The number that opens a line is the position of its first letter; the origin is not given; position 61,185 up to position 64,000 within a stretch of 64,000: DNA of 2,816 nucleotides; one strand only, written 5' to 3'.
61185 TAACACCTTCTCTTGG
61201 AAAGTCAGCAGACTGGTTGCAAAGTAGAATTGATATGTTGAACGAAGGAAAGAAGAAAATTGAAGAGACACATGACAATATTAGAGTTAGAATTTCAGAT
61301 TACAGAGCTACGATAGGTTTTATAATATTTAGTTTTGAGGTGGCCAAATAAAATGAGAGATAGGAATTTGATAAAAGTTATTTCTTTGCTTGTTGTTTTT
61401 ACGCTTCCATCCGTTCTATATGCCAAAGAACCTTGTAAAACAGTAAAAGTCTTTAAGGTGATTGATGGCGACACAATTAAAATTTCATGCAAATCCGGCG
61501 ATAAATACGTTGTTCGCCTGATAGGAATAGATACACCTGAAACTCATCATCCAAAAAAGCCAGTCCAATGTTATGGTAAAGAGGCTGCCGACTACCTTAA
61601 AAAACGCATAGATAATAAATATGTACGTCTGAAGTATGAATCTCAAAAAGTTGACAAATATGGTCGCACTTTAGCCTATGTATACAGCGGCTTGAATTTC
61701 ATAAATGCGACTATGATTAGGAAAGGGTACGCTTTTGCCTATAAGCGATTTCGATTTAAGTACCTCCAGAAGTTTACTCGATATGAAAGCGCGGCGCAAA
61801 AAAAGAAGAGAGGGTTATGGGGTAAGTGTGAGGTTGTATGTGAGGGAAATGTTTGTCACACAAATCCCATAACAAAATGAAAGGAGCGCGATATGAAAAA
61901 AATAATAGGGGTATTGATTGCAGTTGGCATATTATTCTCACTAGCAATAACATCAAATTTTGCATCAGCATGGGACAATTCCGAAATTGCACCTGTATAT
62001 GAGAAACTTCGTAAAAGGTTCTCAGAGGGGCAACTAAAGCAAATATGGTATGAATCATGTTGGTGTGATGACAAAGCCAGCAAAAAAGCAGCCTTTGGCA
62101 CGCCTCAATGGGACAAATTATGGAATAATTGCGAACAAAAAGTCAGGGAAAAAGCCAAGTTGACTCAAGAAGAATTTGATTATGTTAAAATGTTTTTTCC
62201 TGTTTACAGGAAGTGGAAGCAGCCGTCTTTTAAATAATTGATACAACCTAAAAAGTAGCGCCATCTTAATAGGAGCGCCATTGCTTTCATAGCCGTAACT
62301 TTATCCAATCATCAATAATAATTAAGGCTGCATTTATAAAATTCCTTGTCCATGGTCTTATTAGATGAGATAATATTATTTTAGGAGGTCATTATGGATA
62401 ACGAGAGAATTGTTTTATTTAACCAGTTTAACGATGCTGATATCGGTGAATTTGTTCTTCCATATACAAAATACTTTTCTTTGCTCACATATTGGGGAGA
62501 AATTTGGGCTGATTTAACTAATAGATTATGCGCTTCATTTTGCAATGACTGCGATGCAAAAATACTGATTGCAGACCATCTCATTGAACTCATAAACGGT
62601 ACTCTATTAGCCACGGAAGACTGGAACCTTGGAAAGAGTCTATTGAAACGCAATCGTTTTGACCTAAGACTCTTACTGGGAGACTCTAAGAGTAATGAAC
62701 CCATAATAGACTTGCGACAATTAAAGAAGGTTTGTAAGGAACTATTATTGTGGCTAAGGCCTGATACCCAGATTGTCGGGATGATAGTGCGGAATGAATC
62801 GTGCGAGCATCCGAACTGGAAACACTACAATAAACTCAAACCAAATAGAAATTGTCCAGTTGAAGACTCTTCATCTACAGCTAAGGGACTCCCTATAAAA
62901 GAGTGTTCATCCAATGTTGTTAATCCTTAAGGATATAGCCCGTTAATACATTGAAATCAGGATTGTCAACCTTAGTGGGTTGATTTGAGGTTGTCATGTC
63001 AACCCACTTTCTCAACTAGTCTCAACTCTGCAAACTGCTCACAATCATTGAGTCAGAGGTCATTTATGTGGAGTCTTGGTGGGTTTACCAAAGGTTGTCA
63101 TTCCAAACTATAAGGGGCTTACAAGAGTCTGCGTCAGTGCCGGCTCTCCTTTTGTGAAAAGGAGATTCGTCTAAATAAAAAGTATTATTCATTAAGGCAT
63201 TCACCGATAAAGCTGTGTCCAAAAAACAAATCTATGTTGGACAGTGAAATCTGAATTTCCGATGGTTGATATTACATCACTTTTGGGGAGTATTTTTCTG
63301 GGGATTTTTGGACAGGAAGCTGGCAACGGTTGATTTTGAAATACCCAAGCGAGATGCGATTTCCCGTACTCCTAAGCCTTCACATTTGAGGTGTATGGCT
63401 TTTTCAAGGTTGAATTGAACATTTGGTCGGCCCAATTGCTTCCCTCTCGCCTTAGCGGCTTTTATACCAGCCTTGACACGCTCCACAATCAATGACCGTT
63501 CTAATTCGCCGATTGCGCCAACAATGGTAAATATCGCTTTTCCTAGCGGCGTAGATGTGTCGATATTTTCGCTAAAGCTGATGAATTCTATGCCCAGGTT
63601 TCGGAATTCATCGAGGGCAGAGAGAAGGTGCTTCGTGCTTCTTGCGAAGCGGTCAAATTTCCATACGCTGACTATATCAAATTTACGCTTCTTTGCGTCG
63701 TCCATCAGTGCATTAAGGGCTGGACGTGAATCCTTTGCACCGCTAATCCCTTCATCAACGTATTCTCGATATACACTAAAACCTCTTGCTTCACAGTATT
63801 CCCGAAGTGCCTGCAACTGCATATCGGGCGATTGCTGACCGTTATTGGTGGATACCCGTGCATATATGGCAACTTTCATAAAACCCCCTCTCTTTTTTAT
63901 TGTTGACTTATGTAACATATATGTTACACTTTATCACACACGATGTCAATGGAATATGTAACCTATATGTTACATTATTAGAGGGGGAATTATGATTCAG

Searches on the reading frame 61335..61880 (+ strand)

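Call 10: search_protein_families(library=ncbifam, proteins=[window:61335-61880:+], max_evalue=0.1)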
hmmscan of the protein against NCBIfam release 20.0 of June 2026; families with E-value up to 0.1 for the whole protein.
window:61335-61880:+ (181 aa): 2 families
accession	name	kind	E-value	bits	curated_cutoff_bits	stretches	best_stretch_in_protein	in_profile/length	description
NF047694.1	TnucaseNucIStaph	equivalog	1.1e-35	122.7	250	1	34-162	44-174/175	thermonuclease NucI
NF047969.1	CaNuclEcnA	equivalog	2.8e-24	85.8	180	1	36-163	6-149/151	calcium-activated nuclease EcnA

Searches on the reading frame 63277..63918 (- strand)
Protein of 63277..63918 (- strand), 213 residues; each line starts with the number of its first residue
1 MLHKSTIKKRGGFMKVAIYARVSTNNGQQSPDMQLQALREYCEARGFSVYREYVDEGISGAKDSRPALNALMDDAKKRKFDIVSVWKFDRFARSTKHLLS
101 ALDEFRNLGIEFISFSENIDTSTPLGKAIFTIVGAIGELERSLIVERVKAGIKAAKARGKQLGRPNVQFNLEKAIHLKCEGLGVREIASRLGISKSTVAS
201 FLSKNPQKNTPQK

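Call 10: search_protein_families(library=ncbifam, proteins=[window:63277-63918:-], max_evalue=0.1)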
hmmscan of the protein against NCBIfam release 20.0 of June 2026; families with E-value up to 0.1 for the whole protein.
window:63277-63918:- (213 aa): 17 families
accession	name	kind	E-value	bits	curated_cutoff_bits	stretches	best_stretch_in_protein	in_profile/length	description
NF047343.1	SCCmet_CcrB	equivalog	5.8e-31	107.7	900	1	15-160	8-156/542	cassette chromosome recombinase CcrB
NF047347.1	SCCmet_CcrC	equivalog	4.1e-27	94.9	900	1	15-161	4-155/558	cassette chromosome recombinase CcrC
NF041201.1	recomb_XisF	equivalog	3.8e-21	75.6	375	1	19-198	4-180/465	fdxN element excision recombinase XisF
NF033518.0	transpos_IS607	equivalog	1.4e-14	54.1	110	1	11-115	54-153/187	IS607 family transposase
NF009949.0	PRK13413.1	equivalog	4.5e-13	49.3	272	1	18-208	4-199/203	master DNA invertase Mpi family serine-type recombinase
NF049883.1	resolv_YneB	equivalog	3e-11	43.2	175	1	15-196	1-199/211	YneB family resolvase-like protein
NF047344.1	SCCmet_CcrA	equivalog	5.4e-08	32.4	700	1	16-161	3-148/442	cassette chromosome recombinase CcrA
NF033546.1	transpos_IS21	equivalog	0.0016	18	160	1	179-208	6-35/294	IS21 family transposase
NF002620.0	PRK02277.1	subfamily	0.0055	16.4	115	1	171-210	8-47/201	orotate phosphoribosyltransferase-like protein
TIGR02937.1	sigma70-ECF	superfamily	0.006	16.2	42.9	1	171-200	130-152/165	sigma-70 family RNA polymerase sigma factor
NF052366.1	photon_PedR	equivalog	0.023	14.8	120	1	175-204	11-40/74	photosynthetic electron transport-dependent transcriptional regulator PedR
NF033558.1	transpos_IS1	equivalog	0.029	14.3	100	1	172-208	46-82/199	IS1 family transposase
TIGR01764.1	excise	domain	0.047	14.1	28.8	0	184-201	4-21/49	excisionase family DNA-binding protein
NF038385.1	IS66_access_TnpA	equivalog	0.05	13.2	150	1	172-204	6-39/190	IS66-like element accessory protein TnpA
NF040503.1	resist_ArsN1a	equivalog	0.079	12.7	170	0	40-110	70-138/159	arsinothricin resistance N-acetyltransferase ArsN1 family A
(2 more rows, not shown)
